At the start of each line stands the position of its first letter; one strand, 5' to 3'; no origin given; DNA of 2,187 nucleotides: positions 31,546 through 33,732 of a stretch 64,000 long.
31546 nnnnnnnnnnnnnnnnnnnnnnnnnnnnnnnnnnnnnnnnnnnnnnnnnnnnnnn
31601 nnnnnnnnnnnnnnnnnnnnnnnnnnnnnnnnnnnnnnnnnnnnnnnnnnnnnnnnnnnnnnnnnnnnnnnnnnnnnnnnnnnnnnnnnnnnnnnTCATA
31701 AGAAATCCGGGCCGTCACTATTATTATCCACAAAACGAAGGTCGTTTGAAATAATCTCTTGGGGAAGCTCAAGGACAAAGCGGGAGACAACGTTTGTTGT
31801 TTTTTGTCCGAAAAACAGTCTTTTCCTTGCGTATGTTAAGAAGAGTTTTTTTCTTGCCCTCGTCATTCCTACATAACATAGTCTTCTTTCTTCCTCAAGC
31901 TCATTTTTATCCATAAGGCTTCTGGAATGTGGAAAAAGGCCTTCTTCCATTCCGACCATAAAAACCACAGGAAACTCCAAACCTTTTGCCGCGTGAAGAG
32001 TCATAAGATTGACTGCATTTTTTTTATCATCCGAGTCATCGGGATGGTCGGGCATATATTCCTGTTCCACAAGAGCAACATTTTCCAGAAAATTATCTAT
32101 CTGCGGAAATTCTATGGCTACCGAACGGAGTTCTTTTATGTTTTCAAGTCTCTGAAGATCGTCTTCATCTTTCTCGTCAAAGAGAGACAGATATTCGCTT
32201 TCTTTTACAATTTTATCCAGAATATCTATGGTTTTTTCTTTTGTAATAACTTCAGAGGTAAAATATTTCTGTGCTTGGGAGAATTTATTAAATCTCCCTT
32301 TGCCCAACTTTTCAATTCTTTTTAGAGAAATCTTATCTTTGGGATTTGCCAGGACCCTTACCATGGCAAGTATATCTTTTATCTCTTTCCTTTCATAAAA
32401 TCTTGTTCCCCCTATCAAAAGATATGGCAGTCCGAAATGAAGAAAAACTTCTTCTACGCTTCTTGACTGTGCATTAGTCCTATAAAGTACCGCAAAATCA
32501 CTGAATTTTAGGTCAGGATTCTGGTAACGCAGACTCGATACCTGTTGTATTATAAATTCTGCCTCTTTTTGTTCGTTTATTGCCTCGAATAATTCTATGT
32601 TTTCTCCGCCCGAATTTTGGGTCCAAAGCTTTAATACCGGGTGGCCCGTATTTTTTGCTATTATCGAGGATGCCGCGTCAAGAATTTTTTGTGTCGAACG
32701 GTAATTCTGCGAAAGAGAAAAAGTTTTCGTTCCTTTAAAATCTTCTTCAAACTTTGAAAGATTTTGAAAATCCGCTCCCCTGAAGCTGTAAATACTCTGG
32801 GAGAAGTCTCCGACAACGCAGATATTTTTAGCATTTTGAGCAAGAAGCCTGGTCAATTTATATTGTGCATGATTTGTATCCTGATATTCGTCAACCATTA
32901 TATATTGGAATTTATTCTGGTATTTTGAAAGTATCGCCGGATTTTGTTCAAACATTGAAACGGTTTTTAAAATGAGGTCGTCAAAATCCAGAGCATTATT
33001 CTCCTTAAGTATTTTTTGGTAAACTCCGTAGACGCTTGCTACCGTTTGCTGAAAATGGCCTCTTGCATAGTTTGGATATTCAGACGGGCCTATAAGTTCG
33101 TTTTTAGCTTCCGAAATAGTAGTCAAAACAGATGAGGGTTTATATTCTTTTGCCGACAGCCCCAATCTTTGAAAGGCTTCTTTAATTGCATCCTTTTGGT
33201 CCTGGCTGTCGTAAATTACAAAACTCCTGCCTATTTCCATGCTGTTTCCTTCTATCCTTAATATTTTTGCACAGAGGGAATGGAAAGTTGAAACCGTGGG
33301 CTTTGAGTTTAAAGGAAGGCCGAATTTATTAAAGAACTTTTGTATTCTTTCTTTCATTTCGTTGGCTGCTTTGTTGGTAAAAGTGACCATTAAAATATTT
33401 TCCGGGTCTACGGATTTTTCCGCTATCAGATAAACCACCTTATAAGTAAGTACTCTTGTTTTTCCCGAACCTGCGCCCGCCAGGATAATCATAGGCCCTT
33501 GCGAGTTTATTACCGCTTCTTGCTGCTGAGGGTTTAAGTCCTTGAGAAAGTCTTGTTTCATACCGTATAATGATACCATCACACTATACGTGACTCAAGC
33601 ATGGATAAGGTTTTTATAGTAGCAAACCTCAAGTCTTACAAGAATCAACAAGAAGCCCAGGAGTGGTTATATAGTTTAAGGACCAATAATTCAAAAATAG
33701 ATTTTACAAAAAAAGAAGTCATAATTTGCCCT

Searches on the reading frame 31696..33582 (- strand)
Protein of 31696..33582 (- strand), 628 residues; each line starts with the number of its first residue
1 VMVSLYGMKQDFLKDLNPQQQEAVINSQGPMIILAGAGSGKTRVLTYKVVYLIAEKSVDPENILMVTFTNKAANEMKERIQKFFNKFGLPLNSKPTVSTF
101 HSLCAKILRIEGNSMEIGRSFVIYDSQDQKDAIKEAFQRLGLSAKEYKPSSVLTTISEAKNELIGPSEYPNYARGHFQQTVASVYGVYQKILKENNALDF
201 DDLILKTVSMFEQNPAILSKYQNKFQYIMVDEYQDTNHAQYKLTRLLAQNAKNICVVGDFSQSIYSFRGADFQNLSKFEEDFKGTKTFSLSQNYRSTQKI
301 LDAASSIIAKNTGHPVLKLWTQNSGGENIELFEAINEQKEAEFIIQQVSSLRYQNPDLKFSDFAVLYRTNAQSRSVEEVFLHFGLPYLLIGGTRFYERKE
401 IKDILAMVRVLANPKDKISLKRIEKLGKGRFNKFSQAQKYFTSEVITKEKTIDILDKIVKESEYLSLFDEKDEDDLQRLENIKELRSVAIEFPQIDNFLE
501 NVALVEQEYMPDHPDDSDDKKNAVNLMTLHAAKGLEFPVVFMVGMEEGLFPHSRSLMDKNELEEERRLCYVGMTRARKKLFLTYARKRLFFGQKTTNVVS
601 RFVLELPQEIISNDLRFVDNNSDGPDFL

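Call 34: find_encoding_contigs(protein=window:31696-33582:-, flank=10000, max_places=1)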
Protein window:31696-33582:- (628 aa): 1 contig read that carries it; 1 place shown.
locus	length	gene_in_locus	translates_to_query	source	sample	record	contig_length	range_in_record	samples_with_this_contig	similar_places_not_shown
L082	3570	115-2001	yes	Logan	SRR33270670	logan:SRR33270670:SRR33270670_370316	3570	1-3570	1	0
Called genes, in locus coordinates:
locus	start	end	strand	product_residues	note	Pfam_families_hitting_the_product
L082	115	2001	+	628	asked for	PF00580:UvrD-helicase, PF13245:AAA_19, PF13604:AAA_30 (faint), PF01443:Viral_helicase1 (faint), PF13361:UvrD_C, PF13538:UvrD_C_2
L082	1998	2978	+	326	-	PF02388:FemAB, PF13480:Acetyltransf_6, PF02388:FemAB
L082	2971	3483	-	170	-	PF06325:PrmA (weak)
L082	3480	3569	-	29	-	?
